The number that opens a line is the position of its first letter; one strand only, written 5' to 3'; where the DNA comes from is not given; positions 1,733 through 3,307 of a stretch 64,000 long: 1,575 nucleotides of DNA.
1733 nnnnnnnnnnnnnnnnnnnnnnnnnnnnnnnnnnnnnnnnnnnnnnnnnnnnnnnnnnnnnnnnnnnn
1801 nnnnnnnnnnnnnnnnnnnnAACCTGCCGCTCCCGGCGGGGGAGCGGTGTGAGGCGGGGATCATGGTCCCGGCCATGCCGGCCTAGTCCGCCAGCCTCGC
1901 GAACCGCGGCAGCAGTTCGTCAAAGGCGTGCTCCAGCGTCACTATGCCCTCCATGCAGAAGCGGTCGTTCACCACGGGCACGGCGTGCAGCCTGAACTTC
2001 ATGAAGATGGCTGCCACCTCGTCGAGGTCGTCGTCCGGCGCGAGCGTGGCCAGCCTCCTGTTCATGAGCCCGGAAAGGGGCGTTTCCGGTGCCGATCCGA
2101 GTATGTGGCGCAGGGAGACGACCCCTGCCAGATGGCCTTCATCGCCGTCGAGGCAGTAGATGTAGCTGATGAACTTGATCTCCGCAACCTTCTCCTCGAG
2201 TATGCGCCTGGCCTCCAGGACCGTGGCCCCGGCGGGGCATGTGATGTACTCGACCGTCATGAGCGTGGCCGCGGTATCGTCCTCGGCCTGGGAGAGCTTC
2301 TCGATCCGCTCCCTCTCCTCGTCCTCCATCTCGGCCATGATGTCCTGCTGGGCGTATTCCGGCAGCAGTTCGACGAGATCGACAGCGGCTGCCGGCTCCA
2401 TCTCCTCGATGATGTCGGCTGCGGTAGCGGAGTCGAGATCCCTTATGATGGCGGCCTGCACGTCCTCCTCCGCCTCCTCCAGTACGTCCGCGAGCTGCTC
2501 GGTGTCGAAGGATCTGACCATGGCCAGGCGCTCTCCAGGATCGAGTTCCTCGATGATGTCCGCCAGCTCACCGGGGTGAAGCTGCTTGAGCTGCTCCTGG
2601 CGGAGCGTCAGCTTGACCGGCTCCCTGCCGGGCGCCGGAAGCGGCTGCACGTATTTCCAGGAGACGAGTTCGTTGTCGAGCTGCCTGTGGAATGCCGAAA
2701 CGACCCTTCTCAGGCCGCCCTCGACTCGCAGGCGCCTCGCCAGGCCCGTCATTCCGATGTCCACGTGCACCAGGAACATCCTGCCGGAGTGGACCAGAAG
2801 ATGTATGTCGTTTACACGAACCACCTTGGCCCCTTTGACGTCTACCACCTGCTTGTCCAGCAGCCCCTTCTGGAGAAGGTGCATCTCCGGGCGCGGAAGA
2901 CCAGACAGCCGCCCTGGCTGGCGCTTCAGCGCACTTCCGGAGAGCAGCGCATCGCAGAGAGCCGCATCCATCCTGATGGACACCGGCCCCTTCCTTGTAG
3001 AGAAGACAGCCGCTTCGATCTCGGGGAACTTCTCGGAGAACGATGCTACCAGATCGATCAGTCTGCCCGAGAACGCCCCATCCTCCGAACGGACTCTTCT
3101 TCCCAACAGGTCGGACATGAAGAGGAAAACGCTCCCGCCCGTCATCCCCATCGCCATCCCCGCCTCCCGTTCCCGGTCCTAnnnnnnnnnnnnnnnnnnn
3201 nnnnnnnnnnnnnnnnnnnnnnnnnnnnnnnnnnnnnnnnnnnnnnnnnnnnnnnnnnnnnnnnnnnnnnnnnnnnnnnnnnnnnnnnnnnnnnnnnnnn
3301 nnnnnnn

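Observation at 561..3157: Soluble MgtE_N plus CBS-pair protein (no pore domain) immediately upstream of the NRAMP Mn2+ transporter mntH, with an ECF sigma factor downstream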

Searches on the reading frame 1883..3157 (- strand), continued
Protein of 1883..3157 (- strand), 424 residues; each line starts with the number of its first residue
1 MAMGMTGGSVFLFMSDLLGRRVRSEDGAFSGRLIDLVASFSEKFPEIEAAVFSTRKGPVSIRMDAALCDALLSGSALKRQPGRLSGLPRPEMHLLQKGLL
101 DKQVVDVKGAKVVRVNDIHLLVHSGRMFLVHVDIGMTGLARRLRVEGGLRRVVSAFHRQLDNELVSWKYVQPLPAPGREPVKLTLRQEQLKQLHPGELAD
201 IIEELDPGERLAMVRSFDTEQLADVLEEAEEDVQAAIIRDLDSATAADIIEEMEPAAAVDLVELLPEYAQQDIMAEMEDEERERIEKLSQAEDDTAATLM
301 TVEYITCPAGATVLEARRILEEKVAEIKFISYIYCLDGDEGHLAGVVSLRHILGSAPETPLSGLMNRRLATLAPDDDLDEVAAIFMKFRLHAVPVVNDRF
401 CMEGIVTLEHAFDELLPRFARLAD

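Call 70: find_encoding_contigs(protein=P0001, flank=10000, max_places=3)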
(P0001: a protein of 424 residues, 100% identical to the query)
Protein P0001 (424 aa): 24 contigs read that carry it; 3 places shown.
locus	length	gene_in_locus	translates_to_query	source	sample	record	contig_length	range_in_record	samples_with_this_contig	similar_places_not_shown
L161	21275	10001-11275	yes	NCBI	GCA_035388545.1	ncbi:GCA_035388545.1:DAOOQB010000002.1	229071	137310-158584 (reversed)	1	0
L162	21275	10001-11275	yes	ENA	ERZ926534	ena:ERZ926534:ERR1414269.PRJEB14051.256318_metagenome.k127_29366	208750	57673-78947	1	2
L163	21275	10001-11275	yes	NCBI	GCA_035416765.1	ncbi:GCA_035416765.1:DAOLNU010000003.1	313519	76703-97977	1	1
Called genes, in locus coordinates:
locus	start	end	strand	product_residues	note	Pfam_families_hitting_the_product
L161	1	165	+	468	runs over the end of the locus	PF13742:tRNA_anti_2, PF02601:Exonuc_VII_L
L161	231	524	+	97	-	PF02609:Exonuc_VII_S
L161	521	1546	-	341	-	PF01075:Glyco_transf_9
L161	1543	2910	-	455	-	PF00919:UPF0004, PF04055:Radical_SAM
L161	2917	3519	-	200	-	-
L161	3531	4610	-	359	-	-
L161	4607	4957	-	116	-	PF07238:PilZ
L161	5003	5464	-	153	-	-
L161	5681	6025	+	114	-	PF09685:MamF_MmsF (faint)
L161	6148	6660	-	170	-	-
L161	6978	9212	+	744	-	PF22019:GlgB_N, PF02922:CBM_48, PF00128:Alpha-amylase (weak), PF02806:Alpha-amylase_C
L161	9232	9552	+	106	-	PF04456:DUF503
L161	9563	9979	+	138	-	PF01894:YjbQ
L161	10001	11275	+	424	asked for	PF03448:MgtE_N, PF00571:CBS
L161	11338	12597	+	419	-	PF01566:Nramp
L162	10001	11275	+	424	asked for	PF03448:MgtE_N, PF00571:CBS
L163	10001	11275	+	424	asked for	PF03448:MgtE_N, PF00571:CBS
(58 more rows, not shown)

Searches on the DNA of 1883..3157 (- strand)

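Call 27: search_rna_families(sources=[L001, L002, L003, L004, L009, L011, L015, L018, L030, L036, L045], threshold=gathering)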
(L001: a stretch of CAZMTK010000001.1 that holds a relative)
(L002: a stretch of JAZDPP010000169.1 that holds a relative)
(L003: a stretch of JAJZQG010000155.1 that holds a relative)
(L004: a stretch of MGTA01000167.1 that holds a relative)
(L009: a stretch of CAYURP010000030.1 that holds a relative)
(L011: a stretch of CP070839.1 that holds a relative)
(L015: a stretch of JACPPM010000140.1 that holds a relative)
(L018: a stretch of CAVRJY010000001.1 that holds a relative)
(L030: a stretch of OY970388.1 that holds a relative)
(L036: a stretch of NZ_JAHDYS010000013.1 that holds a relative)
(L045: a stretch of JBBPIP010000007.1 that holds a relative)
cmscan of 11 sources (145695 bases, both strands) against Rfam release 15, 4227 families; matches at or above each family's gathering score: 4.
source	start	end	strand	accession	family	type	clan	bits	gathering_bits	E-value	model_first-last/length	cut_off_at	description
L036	4339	4691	-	RF00023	tmRNA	Gene;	CL00001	153.8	47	2.9e-60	1-374/374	no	transfer-messenger RNA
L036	5750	5915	+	RF00380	Magnesium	Cis-reg; riboswitch;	-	131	44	8e-29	1-169/169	no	M-box riboswitch aptamer (ykoK leader)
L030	5766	5953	+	RF00380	Magnesium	Cis-reg; riboswitch;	-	126.7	44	1.1e-27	1-169/169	no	M-box riboswitch aptamer (ykoK leader)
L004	1076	1149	+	RF00005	tRNA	Gene; tRNA;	CL00001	59.8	29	4.7e-10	1-71/71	no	tRNA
